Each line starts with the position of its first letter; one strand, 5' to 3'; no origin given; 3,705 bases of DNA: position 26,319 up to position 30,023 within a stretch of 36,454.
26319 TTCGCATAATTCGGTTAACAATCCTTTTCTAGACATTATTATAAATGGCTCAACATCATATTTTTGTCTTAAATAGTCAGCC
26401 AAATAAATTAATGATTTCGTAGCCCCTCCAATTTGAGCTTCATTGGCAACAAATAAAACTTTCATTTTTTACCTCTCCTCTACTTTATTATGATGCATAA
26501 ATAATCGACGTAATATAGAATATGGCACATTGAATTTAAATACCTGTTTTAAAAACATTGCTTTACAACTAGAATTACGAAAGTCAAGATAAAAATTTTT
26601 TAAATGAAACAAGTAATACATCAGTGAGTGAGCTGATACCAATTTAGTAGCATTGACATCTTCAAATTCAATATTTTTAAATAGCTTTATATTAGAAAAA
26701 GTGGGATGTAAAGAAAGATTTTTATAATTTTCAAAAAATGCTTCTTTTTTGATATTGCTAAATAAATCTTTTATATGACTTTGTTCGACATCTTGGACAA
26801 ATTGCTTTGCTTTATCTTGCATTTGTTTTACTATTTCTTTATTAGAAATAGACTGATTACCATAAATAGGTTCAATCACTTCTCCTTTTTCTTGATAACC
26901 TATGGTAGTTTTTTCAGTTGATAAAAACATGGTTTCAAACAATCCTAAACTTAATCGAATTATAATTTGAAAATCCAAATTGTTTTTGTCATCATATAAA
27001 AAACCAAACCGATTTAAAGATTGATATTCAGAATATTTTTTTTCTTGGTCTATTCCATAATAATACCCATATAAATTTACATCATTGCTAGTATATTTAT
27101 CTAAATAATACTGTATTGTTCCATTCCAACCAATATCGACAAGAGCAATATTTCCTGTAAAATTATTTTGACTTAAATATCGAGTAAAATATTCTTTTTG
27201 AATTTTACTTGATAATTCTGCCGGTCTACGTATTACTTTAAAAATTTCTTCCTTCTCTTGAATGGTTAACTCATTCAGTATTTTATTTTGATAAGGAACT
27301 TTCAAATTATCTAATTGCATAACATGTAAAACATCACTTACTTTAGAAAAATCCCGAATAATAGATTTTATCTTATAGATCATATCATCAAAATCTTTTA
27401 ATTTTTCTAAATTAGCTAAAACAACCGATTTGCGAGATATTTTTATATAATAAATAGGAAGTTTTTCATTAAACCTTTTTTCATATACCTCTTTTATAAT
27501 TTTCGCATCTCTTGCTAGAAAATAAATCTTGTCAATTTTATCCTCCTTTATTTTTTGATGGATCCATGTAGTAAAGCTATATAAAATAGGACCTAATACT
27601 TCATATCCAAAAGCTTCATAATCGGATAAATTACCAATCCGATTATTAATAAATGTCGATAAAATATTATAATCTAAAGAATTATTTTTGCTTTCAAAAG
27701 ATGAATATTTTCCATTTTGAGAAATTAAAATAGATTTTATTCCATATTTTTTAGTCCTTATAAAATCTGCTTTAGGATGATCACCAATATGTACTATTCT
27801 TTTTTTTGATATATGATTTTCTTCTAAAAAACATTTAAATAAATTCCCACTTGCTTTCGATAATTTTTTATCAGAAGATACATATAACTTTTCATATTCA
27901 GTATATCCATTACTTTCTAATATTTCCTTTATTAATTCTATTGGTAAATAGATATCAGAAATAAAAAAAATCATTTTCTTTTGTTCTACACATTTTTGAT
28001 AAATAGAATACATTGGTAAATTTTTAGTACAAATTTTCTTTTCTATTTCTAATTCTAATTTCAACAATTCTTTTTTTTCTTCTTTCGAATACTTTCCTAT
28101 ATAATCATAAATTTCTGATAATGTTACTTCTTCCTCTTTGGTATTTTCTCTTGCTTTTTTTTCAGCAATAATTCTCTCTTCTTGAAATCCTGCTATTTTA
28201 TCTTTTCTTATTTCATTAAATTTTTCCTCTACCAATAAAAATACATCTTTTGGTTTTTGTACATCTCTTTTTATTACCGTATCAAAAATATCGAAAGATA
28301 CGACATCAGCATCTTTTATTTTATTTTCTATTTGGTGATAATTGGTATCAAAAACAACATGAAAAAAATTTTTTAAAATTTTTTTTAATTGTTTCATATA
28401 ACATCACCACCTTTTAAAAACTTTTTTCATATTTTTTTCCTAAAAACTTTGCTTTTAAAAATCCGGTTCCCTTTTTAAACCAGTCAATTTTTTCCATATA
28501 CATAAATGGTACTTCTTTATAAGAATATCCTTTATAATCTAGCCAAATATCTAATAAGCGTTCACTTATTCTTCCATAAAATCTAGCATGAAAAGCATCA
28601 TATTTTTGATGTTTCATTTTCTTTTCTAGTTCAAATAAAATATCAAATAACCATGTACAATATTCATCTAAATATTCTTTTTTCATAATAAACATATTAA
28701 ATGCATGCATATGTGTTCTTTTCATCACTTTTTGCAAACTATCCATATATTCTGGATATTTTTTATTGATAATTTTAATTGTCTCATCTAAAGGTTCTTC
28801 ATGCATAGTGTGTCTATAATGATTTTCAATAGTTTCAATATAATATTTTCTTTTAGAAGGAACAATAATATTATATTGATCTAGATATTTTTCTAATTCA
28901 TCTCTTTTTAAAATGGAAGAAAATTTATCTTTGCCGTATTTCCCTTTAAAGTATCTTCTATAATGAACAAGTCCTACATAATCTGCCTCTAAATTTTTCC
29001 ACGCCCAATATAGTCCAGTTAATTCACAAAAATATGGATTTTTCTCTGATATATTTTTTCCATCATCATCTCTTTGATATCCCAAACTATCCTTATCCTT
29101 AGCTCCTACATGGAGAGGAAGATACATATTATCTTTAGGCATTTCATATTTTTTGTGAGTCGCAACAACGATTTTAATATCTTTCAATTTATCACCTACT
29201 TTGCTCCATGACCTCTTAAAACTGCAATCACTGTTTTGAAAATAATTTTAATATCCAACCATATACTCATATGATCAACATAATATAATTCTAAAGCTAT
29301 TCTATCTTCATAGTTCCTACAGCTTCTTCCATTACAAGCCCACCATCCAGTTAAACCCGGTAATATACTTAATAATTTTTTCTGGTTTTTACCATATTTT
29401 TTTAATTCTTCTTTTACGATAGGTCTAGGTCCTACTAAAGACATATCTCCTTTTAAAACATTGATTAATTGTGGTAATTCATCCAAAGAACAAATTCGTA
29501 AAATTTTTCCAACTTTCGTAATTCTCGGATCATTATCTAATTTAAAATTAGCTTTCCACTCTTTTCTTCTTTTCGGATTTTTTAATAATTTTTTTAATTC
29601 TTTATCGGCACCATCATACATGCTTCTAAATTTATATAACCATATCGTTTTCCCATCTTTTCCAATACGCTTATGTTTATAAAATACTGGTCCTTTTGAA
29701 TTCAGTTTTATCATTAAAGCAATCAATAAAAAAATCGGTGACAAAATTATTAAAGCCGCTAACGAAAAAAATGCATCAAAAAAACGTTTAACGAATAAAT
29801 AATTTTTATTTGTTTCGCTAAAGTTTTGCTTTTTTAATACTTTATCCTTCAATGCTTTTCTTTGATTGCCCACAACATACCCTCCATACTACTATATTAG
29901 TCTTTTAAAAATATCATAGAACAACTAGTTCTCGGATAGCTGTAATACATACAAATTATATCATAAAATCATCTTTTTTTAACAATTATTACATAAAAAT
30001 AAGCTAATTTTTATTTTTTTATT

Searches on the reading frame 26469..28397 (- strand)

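Call 5: search_protein_families(library=pfam, proteins=[window:26469-28397:-])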
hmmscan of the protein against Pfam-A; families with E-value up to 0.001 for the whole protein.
window:26469-28397:- (642 aa): 0 families

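Call 38: search_protein_families(library=ncbifam, proteins=[window:26469-28397:-])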
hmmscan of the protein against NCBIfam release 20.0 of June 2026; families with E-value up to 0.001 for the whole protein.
window:26469-28397:- (642 aa): 3 families
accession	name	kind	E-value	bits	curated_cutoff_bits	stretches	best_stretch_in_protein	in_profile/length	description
TIGR02252.1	DREG-2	subfamily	1.8e-06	27.9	155.2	1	155-224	133-203/203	HAD hydrolase, REG-2-like, family IA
TIGR02254.1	YjjG_YfnB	equivalog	1.5e-05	24.6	159.9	1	168-233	139-204/223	YjjG family noncanonical pyrimidine nucleotidase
TIGR02253.1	CTE7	subfamily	8.4e-05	22.4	169.75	1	34-246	6-215/221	TIGR02253 family HAD-type hydrolase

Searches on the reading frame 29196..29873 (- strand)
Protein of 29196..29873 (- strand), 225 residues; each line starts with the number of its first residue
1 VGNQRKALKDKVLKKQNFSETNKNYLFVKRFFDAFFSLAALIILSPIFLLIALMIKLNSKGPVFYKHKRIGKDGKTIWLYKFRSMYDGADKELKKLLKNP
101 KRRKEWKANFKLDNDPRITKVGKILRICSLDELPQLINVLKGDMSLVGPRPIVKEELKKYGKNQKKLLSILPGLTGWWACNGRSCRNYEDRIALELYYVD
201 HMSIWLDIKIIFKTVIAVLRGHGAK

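Call 5: search_protein_families(library=pfam, proteins=[window:29196-29873:-])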
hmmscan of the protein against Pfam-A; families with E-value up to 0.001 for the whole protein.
window:29196-29873:- (225 aa): 1 family
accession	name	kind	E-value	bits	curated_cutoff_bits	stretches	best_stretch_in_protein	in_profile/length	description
PF02397.22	Bac_transf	-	2.2e-68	229.7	27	1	29-219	1-178/179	Bacterial sugar transferase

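Call 38: search_protein_families(library=ncbifam, proteins=[window:29196-29873:-])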
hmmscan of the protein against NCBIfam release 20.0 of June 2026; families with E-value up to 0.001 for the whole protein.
window:29196-29873:- (225 aa): 10 families
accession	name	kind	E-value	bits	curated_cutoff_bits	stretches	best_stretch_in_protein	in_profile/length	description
TIGR03022.1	WbaP_sugtrans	subfamily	1.2e-86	291.8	403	1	23-224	253-455/456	undecaprenyl-phosphate galactose phosphotransferase WbaP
TIGR03025.1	EPS_sugtrans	subfamily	9.1e-85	285.5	295.55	1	20-225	249-445/445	exopolysaccharide biosynthesis polyprenyl glycosylphosphotransferase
NF052601.1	undeca_RfbP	equivalog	2.6e-77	259.4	330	1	10-219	26-236/244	undecaprenyl-phosphate galactose phosphotransferase family protein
TIGR03023.1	WcaJ_sugtrans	equivalog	3.6e-69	234.2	410.75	1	23-224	257-452/453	undecaprenyl-phosphate glucose phosphotransferase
NF041877.1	EPS_EpsZ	equivalog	1.4e-60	205.2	800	1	23-224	260-458/459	exopolysaccharide biosynthesis polyisoprenyl-phosphate hexose-1-phosphate transferase EpsZ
NF011751.0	PRK15204.1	equivalog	2.5e-58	197.9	907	1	21-224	272-475/476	undecaprenyl-phosphate galactose phosphotransferase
TIGR03013.1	EpsB_2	subfamily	8.1e-48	163.6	393.35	1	24-225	250-443/443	TIGR03013 family XrtA/PEP-CTERM system glycosyltransferase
NF007518.0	PRK10124.1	equivalog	3.2e-42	144.8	684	1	27-216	272-455/464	undecaprenyl-phosphate glucose phosphotransferase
NF050817.1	PolSacchBiosHfsE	equivalog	4.4e-39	134.5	750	1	19-219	262-460/467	polysaccharide biosynthesis protein HfsE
NF045514.1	glycotran_HepC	equivalog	1.9e-26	92.7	140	1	14-153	102-213/220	heterocyst development glycosyltransferase HepC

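Call 71: find_encoding_contigs(protein=window:29196-29873:-, flank=4000, max_places=10)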
Protein window:29196-29873:- (225 aa): no gene with exactly this product is on record in the collection.
